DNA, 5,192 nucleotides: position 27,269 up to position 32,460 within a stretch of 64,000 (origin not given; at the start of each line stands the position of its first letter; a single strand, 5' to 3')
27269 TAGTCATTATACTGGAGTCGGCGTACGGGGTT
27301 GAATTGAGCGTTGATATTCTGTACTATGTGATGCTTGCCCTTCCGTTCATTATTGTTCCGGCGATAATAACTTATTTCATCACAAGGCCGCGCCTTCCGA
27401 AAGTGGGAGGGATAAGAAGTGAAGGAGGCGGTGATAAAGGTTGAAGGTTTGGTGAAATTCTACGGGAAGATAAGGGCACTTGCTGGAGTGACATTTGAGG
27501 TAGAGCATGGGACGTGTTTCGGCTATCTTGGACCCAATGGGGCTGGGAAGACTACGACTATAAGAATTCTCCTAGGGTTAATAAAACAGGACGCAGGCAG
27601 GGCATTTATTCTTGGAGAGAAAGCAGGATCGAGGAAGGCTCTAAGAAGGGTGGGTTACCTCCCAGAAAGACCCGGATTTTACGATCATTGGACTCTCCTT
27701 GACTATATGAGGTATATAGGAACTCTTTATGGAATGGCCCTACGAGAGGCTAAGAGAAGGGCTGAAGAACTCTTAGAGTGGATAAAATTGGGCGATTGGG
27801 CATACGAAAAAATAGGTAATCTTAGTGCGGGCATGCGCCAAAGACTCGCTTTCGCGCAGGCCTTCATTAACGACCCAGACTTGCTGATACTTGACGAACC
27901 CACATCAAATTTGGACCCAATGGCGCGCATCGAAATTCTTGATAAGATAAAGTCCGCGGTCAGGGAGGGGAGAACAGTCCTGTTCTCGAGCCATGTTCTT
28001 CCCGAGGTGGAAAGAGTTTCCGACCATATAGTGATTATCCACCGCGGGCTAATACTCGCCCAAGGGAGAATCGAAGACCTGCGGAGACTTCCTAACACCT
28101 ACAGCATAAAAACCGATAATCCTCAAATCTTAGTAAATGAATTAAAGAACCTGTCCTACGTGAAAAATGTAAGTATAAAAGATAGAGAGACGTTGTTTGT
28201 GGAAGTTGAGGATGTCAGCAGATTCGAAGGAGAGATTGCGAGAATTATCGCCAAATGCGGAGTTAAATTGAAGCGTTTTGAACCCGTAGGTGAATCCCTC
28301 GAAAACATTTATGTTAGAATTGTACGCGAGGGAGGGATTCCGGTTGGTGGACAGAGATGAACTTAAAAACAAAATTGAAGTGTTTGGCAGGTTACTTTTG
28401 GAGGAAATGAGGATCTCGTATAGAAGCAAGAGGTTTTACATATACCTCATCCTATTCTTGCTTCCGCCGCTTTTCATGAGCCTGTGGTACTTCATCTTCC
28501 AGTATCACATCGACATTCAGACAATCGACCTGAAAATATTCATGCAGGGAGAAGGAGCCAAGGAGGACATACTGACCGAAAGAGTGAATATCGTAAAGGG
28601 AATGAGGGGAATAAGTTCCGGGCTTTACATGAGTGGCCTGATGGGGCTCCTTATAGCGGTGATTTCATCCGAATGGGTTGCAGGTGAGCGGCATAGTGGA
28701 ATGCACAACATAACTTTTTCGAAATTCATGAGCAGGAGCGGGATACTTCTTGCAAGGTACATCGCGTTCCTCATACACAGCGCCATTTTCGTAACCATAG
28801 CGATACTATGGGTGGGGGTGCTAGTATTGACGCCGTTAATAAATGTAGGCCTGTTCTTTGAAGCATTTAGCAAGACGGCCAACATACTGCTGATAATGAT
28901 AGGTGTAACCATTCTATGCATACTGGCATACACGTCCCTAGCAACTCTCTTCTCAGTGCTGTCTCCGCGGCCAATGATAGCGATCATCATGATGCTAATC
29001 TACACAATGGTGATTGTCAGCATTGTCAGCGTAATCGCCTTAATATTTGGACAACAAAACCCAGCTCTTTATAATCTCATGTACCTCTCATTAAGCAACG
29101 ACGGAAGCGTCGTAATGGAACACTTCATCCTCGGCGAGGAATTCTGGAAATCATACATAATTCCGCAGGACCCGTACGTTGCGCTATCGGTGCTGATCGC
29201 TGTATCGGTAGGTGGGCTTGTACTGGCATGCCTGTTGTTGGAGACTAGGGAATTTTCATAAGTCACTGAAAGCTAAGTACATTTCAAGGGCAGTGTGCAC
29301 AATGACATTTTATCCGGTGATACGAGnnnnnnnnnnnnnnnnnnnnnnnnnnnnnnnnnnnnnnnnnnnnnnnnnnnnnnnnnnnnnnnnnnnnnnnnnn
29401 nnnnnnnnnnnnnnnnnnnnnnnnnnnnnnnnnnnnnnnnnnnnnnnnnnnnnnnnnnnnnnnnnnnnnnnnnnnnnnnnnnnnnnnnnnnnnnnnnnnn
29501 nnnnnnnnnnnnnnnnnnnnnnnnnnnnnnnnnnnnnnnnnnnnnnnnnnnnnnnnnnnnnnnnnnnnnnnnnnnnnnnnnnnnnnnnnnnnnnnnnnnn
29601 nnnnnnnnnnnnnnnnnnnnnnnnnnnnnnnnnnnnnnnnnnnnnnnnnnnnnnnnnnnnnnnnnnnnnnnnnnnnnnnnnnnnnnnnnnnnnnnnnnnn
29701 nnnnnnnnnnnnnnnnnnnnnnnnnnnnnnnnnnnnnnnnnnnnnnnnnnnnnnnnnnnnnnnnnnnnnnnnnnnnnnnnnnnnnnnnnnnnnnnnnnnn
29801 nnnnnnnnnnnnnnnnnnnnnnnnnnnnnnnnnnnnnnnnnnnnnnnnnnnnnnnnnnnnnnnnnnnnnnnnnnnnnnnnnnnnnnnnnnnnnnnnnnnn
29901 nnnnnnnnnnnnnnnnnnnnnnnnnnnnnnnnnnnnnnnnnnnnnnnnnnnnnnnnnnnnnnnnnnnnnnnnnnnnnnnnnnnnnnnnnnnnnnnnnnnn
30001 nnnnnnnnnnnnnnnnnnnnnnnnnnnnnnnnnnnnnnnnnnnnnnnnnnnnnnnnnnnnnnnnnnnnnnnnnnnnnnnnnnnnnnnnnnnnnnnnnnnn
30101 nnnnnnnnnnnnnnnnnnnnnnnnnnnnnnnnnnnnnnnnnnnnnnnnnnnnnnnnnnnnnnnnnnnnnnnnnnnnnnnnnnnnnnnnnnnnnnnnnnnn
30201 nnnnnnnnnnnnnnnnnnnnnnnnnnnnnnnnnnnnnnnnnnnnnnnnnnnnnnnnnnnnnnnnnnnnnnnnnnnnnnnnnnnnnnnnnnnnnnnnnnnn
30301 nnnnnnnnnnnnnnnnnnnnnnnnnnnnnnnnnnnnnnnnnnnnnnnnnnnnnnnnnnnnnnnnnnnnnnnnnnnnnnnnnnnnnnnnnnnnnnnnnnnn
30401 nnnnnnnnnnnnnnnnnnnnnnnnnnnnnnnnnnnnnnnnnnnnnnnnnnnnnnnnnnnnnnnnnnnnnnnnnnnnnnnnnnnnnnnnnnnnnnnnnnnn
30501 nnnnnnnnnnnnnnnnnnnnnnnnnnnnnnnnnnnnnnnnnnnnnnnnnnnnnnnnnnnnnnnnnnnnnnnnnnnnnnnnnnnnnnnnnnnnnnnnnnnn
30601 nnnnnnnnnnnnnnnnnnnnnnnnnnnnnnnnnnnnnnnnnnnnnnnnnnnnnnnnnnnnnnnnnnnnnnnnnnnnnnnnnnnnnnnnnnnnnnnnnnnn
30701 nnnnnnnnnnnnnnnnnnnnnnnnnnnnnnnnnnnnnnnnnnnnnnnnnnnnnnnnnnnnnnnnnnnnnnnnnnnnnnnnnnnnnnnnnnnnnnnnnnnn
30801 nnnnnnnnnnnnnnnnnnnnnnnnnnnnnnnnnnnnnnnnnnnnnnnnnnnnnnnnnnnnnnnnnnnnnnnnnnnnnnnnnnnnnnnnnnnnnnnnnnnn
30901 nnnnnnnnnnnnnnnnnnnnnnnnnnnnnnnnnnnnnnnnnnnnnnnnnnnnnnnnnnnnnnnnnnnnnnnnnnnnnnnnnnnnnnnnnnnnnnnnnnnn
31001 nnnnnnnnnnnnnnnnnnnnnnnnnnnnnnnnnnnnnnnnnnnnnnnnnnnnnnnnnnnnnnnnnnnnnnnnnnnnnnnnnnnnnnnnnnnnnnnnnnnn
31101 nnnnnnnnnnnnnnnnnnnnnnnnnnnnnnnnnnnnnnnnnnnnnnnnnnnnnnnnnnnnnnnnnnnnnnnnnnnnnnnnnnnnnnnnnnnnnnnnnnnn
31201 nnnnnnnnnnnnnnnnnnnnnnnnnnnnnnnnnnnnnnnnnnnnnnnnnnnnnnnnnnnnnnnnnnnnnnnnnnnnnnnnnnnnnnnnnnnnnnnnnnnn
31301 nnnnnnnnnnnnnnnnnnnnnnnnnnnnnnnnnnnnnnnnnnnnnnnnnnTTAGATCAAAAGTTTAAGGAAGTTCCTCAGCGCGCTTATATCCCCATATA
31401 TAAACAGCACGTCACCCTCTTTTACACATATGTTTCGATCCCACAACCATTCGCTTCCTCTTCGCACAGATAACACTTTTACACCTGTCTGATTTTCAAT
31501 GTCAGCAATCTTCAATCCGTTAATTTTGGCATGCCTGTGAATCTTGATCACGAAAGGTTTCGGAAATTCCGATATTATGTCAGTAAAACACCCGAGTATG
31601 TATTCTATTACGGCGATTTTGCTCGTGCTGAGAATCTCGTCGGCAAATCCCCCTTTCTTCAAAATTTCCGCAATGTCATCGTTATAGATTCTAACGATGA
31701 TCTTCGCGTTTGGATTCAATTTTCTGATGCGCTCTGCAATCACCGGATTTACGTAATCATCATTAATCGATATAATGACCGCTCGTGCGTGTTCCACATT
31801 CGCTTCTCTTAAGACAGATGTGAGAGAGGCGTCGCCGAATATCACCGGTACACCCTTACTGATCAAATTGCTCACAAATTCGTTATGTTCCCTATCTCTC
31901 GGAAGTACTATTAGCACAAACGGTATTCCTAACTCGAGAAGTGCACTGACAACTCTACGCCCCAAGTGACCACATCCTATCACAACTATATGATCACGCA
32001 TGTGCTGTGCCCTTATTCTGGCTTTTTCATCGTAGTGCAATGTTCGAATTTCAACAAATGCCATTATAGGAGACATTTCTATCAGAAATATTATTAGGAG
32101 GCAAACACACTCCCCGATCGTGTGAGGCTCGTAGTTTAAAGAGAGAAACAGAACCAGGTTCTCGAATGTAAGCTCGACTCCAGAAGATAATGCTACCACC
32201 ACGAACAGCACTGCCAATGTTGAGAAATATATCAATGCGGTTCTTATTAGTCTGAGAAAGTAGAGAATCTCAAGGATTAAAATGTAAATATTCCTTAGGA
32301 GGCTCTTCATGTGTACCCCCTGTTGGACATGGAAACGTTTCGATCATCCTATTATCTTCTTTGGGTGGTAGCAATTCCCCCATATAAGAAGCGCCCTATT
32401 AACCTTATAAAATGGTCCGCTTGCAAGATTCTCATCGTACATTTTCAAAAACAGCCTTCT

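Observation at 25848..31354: Five-gene operon for a cell-surface/export system: two paralogous anchored proteins, an ABC-2 ATPase and permease, and a large polytopic membrane protein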

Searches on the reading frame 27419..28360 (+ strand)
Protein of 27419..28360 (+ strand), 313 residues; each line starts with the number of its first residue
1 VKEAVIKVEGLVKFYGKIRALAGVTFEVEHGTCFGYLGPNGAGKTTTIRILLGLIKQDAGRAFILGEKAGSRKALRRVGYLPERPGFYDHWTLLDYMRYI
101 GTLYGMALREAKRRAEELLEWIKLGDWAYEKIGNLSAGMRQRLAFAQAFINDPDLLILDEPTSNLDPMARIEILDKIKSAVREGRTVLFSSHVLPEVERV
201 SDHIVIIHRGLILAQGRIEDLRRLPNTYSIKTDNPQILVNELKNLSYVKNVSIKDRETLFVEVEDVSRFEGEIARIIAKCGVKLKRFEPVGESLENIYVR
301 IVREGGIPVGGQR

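Call 3: search_protein_families(library=pfam, proteins=[window:27419-28360:+], max_evalue=1)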
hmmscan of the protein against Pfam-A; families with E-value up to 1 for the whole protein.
window:27419-28360:+ (313 aa): 9 families
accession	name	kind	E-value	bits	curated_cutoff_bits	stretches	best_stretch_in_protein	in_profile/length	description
PF00005.33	ABC_tran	-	1.7e-28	100.3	25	1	22-163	2-137/137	ABC transporter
PF13304.12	AAA_21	-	2e-10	41.7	27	2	128-192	231-298/304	AAA domain, putative AbiEii toxin, Type IV TA system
PF13732.12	DrrA1-3_C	-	0.0007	20.7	27.4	1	216-302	1-81/81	ATP-binding protein DrrA1-3-like, C-terminal domain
PF13401.12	AAA_22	-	0.075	13.8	27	1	38-77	12-52/130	AAA domain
PF02861.25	Clp_N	-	0.092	13.4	20.7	0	45-63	13-31/53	Clp amino terminal domain, pathogenicity island component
PF13175.12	AAA_15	-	0.13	12.3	32.1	0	38-58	30-50/374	AAA ATPase domain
PF13604.12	AAA_30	-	0.17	12.1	27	1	36-64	23-51/191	AAA domain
PF25199.1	nSTAND_NTPase5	-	0.25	11.6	34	0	37-49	47-59/145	Novel STAND NTPase 5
PF10412.15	TrwB_AAD_bind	-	0.3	10.3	20.5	1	34-65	18-49/387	Type IV secretion-system coupling protein DNA-binding domain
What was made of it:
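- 27419..28360 (+): ABC ATPase of the DrrA/CcmA/ABCA-like type with a C-terminal DrrA-type domain. PF00005 E 1.7e-28; DrrA1-3_C E 7e-4, below the cut-off (call 3).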

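Call 4: search_protein_families(library=ncbifam, proteins=[window:27419-28360:+], max_evalue=1)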
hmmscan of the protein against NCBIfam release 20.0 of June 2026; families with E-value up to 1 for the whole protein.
window:27419-28360:+ (313 aa): 196 families (the best 25 are shown)
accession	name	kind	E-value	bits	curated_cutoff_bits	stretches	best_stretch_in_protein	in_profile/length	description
TIGR01188.1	drrA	subfamily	8.2e-64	215.8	312.45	1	13-301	1-300/302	daunorubicin resistance ABC transporter, ATP-binding protein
TIGR03522.1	GldA_ABC_ATP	equivalog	2.3e-62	211.2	402.6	1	6-300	3-299/301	gliding motility-associated ABC transporter ATP-binding subunit GldA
NF010060.0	PRK13537.1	equivalog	7.5e-57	192.6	521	1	1-301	11-307/314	nodulation factor ABC transporter ATP-binding protein NodI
TIGR03740.1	galliderm_ABC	subfamily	4.2e-49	167.2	309.75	1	7-222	2-212/223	lantibiotic protection ABC transporter ATP-binding subunit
NF010059.0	PRK13536.1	equivalog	1.1e-48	165.7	549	1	3-268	41-308/342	nodulation factor ABC transporter ATP-binding protein NodI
TIGR03864.1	PQQ_ABC_ATP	hypoth_equivalog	1.7e-46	158.6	302.25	1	6-226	2-224/236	ABC transporter, ATP-binding subunit, PQQ-dependent alcohol dehydrogenase system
TIGR01288.1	nodI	equivalog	2.9e-46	157.8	424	1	5-267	4-268/303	nodulation factor ABC transporter ATP-binding protein NodI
NF033858.1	ABC2_perm_RbbA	equivalog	6.3e-46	156.7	1050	1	3-230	264-493/909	ribosome-associated ATPase/putative transporter RbbA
NF047565.1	PSM_export_PmtA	equivalog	1.3e-38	132.9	350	1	12-252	8-243/282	phenol-soluble modulin export ABC transporter ATP-binding protein PmtA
NF000106.1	40850658_otr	exception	9.6e-38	130.2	750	1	5-222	13-232/351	oxytetracycline efflux ABC transporter Otr(C) ATP-binding subunit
TIGR04406.1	LPS_export_lptB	equivalog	1e-36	126.4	240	1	6-221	2-222/239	LPS export ABC transporter ATP-binding protein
TIGR01186.1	proV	subfamily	9.3e-36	123.7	326.6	1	16-226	4-222/363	betaine/proline/choline family ABC transporter ATP-binding protein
TIGR04521.1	ECF_ATPase_2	equivalog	1.5e-33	116.1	330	1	18-246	18-260/279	energy-coupling factor transporter ATPase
TIGR00968.1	3a0106s01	subfamily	6.8e-33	114.1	342.75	1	6-227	1-224/237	sulfate ABC transporter ATP-binding protein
NF006987.0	PRK09452.1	equivalog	1.6e-31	109.4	482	1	2-221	14-235/378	spermidine/putrescine ABC transporter ATP-binding protein PotA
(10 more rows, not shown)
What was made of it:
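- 27419..28360 (+): TIGR01188 drrA E 8e-64 and GldA E 2e-62, both below their cut-offs (call 4).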

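Call 36: find_related_loci(query=window:27419-28360:+, collection=genome_contigs, flank=6000)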
Query window:27419-28360:+ (313 aa) in genome_contigs; peptide patterns used: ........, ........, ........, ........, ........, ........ (x = any residue, [..] = any of these).
163 stretches matched a pattern; 16 encode a relative of the query (tblastn E <= 1e-3); 16 distinct loci.
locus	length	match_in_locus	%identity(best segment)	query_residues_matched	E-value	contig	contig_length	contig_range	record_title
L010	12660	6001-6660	34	3-223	3e-40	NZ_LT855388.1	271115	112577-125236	Paucisalibacillus globulus strain PG, whole genome shotgun sequence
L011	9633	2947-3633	35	5-234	2e-34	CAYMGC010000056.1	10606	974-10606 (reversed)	MAG TPA_asm: uncultured Erysipelotrichaceae bacterium isolate SRP199465_co2_395 genome assembly, contig: NODE_19766_leng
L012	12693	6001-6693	29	1-225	1e-24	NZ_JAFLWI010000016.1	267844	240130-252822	Candidatus Enterococcus courvalinii strain MSG2901 scaffold1.16, whole genome shotgun sequence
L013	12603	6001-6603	31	5-207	3e-23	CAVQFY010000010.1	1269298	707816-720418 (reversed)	MAG: uncultured Alphaproteobacteria bacterium isolate MFD06742.bin.2.202 genome assembly, contig: contig_7583, whole gen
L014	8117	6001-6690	31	1-221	2e-21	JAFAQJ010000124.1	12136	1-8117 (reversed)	MAG: Pseudolabrys sp. isolate CP_BM_ER_61 BM_ER_k147_6663294, whole genome shotgun sequence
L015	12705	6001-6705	28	1-228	7e-21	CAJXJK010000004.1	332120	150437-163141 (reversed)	MAG TPA_asm: uncultured Flavobacteriales bacterium isolate SRR3646399_bin.2_MetaBAT_v2.12.1_MAG genome assembly, contig:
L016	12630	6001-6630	27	5-207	3e-20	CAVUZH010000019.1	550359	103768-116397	MAG: uncultured delta proteobacterium isolate MFD05567.bin.2.276 genome assembly, contig: contig_5200, whole genome shot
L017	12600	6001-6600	29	19-210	5e-18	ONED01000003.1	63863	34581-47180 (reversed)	uncultured Clostridiales bacterium isolate RUG223 genome assembly, contig: scaffold_286, whole genome shotgun sequence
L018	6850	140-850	28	2-216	3e-17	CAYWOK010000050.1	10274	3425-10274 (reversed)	MAG TPA_asm: uncultured Candidatus Izemoplasmatales bacterium isolate SRP178699_co1_459 genome assembly, contig: NODE_89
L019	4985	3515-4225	28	2-216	5e-17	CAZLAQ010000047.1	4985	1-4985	MAG TPA_asm: uncultured Candidatus Izemoplasmatales bacterium isolate SRP178699_co1_449 genome assembly, contig: NODE_25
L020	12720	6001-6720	26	5-227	2e-16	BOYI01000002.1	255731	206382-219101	MAG: Pelagibacteraceae bacterium CM1_5m.P70 DNA, sequence2, whole genome shotgun sequence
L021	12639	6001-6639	24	5-200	2e-15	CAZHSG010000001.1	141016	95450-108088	MAG TPA_asm: uncultured Candidatus Izemoplasmatales bacterium isolate SRP191223_co1_122 genome assembly, contig: NODE_25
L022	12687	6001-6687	26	13-221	2e-15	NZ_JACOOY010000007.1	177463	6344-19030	Dorea hominis strain NSJ-36 YM-YCFA-11_ctg007, whole genome shotgun sequence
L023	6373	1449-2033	25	5-192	5e-14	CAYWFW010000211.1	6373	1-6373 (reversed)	MAG TPA_asm: uncultured Sulfurovum sp. isolate binchicken_co381_124 genome assembly, contig: k141_551241, whole genome s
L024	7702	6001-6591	24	21-230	8e-14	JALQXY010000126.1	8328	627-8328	MAG: Rickettsiales bacterium isolate HJD.7 HJD_1111399, whole genome shotgun sequence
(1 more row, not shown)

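Call 40: search_protein_families(library=padloc, proteins=[window:27419-28360:+], max_evalue=0.1)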
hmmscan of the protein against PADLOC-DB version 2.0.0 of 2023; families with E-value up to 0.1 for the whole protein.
window:27419-28360:+ (313 aa): 13 families
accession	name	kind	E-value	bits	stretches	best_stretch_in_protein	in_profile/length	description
PDLC04135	mad3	-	1.2e-28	98.7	2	123-209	250-339/374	mads_3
PDLC02980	AriA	-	2.4e-11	42.1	2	130-192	233-298/304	-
PDLC04140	mad8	-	3.5e-09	34.6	1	20-197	16-237/314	mads_8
PDLC02914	ATPase-Toprim_I-B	-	0.00013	19.3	1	152-203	202-255/443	-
PDLC02335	AbiLi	-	0.00047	17.3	1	132-192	175-236/326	AbiLi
PDLC04175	HEC-01A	-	0.00092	16.3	1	114-192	228-307/363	-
PDLC03878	NsnB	-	0.00098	17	0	149-192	233-276/345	-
PDLC04174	HEC-01A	-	0.002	15.5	1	107-209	118-225/264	-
PDLC04889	PDC-S06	-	0.0069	12.9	1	96-202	379-488/693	-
PDLC00075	GajA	-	0.0081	12.7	0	130-219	244-333/536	AAA ATPase domain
PDLC04214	HEC-02A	-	0.0084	13.4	1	149-192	234-277/338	-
PDLC04213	HEC-02A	-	0.009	13.6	0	150-192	229-271/337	-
PDLC03859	LmuB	-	0.031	11.5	0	143-205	526-593/611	-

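Call 55: search_solved_structures(query=window:27419-28360:+, max_evalue=1e-30)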
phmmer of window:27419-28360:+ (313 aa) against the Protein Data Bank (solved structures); distinct sequences matched with E-value up to 1e-30: 50.
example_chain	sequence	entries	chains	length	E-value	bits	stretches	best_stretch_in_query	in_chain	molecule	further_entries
8edw_A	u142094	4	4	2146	1e-56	195.5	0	19-223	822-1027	Phospholipid-transporting ATPase ABCA7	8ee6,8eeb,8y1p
7lkp_A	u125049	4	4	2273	6.2e-56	192.9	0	24-217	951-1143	Retinal-specific phospholipid-transporting ATPase ABCA4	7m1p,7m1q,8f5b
7e7i_A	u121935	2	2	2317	6.5e-56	192.9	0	24-217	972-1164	Retinal-specific phospholipid-transporting ATPase ABCA4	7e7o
8eop_A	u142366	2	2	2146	6.6e-56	192.8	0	19-223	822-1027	Phospholipid-transporting ATPase ABCA7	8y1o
7lkz_A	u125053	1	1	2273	4.3e-55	190.2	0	24-217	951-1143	Retinal-specific phospholipid-transporting ATPase ABCA4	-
7e7q_A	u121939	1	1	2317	4.5e-55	190.1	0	24-217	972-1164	Retinal-specific phospholipid-transporting ATPase ABCA4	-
7tby_A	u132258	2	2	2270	6.3e-55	189.6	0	6-217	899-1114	ATP-binding cassette, sub-family A (ABC1), member 1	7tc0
7tbz_A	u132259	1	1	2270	6.3e-55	189.6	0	6-217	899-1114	ATP-binding cassette, sub-family A (ABC1), member 1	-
7tdt_A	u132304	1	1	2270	6.4e-55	189.6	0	6-217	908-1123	Phospholipid-transporting ATPase ABCA1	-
5xjy_A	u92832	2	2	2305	6.6e-55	189.6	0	6-217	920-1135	ATP-binding cassette sub-family A member 1 | Phospholipid-transporting ATPase ABCA1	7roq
7tbw_A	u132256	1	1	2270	4.4e-54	186.9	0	6-217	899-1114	ATP-binding cassette, sub-family A (ABC1), member 1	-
7w01_A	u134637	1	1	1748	6.6e-53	183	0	20-230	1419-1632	Phospholipid-transporting ATPase ABCA3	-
7w02_A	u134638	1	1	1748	4.5e-52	180.3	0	20-230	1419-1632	Phospholipid-transporting ATPase ABCA3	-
1vpl_A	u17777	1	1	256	4.7e-44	153.9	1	6-226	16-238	ABC transporter, ATP-binding protein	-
4yer_A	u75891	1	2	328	2.2e-41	145.2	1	3-287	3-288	ABC transporter ATP-binding protein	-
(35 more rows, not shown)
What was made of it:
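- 27419..28360 (+): The best PDB relatives are ABCA7/4/1 NBDs (E 1e-56), then TM0544, NosF and Rv1218c (call 55).
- Closest known: DrrAB / COG1131-type ABC-2. Same: Its best PDB relatives are ABCA7/4/1 NBDs and bacterial ABC-2 ATPases (calls 3, 4, 55).
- ABC assignments (calls 3, 4, 55).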

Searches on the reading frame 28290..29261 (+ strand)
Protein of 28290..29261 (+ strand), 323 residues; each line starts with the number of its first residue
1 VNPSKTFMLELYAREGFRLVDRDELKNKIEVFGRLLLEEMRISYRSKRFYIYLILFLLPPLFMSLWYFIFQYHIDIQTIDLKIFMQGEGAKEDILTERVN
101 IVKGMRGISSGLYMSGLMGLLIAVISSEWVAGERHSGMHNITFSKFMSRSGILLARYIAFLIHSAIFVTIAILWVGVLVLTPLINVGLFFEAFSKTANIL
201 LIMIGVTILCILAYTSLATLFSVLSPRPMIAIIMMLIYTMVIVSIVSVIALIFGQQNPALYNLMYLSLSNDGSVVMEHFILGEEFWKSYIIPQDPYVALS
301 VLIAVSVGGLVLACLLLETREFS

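Call 3: search_protein_families(library=pfam, proteins=[window:28290-29261:+], max_evalue=1)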
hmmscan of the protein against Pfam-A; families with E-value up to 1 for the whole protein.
window:28290-29261:+ (323 aa): 4 families
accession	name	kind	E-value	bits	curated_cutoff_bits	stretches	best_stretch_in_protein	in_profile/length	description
PF12679.13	ABC2_membrane_2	-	2.2e-08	34.2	27.2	1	36-287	4-250/283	ABC-2 family transporter protein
PF12698.13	ABC2_membrane_3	-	0.0003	20.4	31.6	1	112-259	168-298/347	ABC-2 family transporter protein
PF06161.16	DUF975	-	0.012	15.9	34.8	1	37-102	83-148/243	Protein of unknown function (DUF975)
PF10918.13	DUF2718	-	0.31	12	25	1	229-261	10-42/129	Protein of unknown function (DUF2718)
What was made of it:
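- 28344..29261 (+): ABC-2 family permease (ABC2_membrane_2 / NosY-GldF type), about 6 TM. PF12679 at 34.2 bits versus a 27.2-bit cut-off (call 3).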

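Call 4: search_protein_families(library=ncbifam, proteins=[window:28290-29261:+], max_evalue=1)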
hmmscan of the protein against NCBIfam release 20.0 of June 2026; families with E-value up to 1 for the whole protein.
window:28290-29261:+ (323 aa): 0 families

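Call 21: find_related_loci(query=window:28344-29261:+, collection=genome_contigs, flank=6000)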
Query window:28344-29261:+ (305 aa) in genome_contigs; peptide patterns used: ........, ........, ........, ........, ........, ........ (x = any residue, [..] = any of these).
310 stretches matched a pattern, but none encodes a relative of the query by tblastn (E <= 1e-3).
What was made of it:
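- Tried and rejected: A genome_contigs scan with the permease found no relative (call 21).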

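Call 40: search_protein_families(library=padloc, proteins=[window:28344-29261:+], max_evalue=0.1)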
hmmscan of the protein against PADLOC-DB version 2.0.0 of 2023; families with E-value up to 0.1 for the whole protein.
window:28344-29261:+ (305 aa): 0 families

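Call 41: search_protein_families(library=phrogs, proteins=[window:28344-29261:+], max_evalue=0.1)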
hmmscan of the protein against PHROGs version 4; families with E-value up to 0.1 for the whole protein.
window:28344-29261:+ (305 aa): 0 families

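Call 54: search_solved_structures(query=window:28344-29261:+, max_evalue=10)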
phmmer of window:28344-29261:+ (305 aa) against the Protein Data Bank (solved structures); distinct sequences matched with E-value up to 10: 1.
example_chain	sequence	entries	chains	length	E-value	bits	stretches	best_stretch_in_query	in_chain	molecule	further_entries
9eri_A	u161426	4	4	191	3.7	10.4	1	147-250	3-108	Na(+)-translocating ferredoxin:NAD(+) oxidoreductase complex subunit A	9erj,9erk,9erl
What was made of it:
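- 28344..29261 (+): No NCBIfam or PDB sequence match (calls 4, 54).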

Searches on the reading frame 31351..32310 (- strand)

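Call 3: search_protein_families(library=pfam, proteins=[window:31351-32310:-], max_evalue=1)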
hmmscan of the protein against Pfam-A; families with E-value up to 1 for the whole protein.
window:31351-32310:- (319 aa): 12 families
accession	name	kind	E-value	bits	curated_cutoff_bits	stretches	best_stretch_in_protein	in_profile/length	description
PF02254.24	TrkA_N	-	9.1e-25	87.7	23.8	1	108-228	1-115/116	TrkA-N domain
PF02080.26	TrkA_C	-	5.6e-06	26.6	27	1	256-318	5-70/71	TrkA-C domain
PF05368.20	NmrA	-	9.7e-05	22.5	27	1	106-183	3-78/298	NmrA-like family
PF13241.12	NAD_binding_7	-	0.0022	19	22.1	1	106-197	8-84/104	Putative NAD(P)-binding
PF03807.23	F420_oxidored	-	0.0094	17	21.6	1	108-210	2-93/94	NADP oxidoreductase coenzyme F420-dependent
PF22614.2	Slo-like_RCK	-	0.016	15.3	24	1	104-185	2-89/119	Calcium-activated potassium channel slowpoke-like RCK domain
PF00899.27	ThiF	-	0.03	13.9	28.1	0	106-130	21-45/238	ThiF family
PF01488.26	Shikimate_DH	-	0.054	14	24.3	1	101-148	7-54/138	Shikimate / quinate 5-dehydrogenase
PF22059.2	GumK_N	-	0.13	12.7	27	1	187-213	120-145/171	Glucuronosyltransferase GumK, N-terminal domain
PF13460.12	NAD_binding_10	-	0.13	12.6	27.2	1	114-185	4-71/184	NAD(P)H-binding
PF02826.25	2-Hacid_dh_C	-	0.19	11.5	25.1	1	97-142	28-73/178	D-isomer specific 2-hydroxyacid dehydrogenase, NAD binding domain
PF07992.20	Pyr_redox_2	-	0.24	11.2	26.1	1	92-142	129-178/291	Pyridine nucleotide-disulphide oxidoreductase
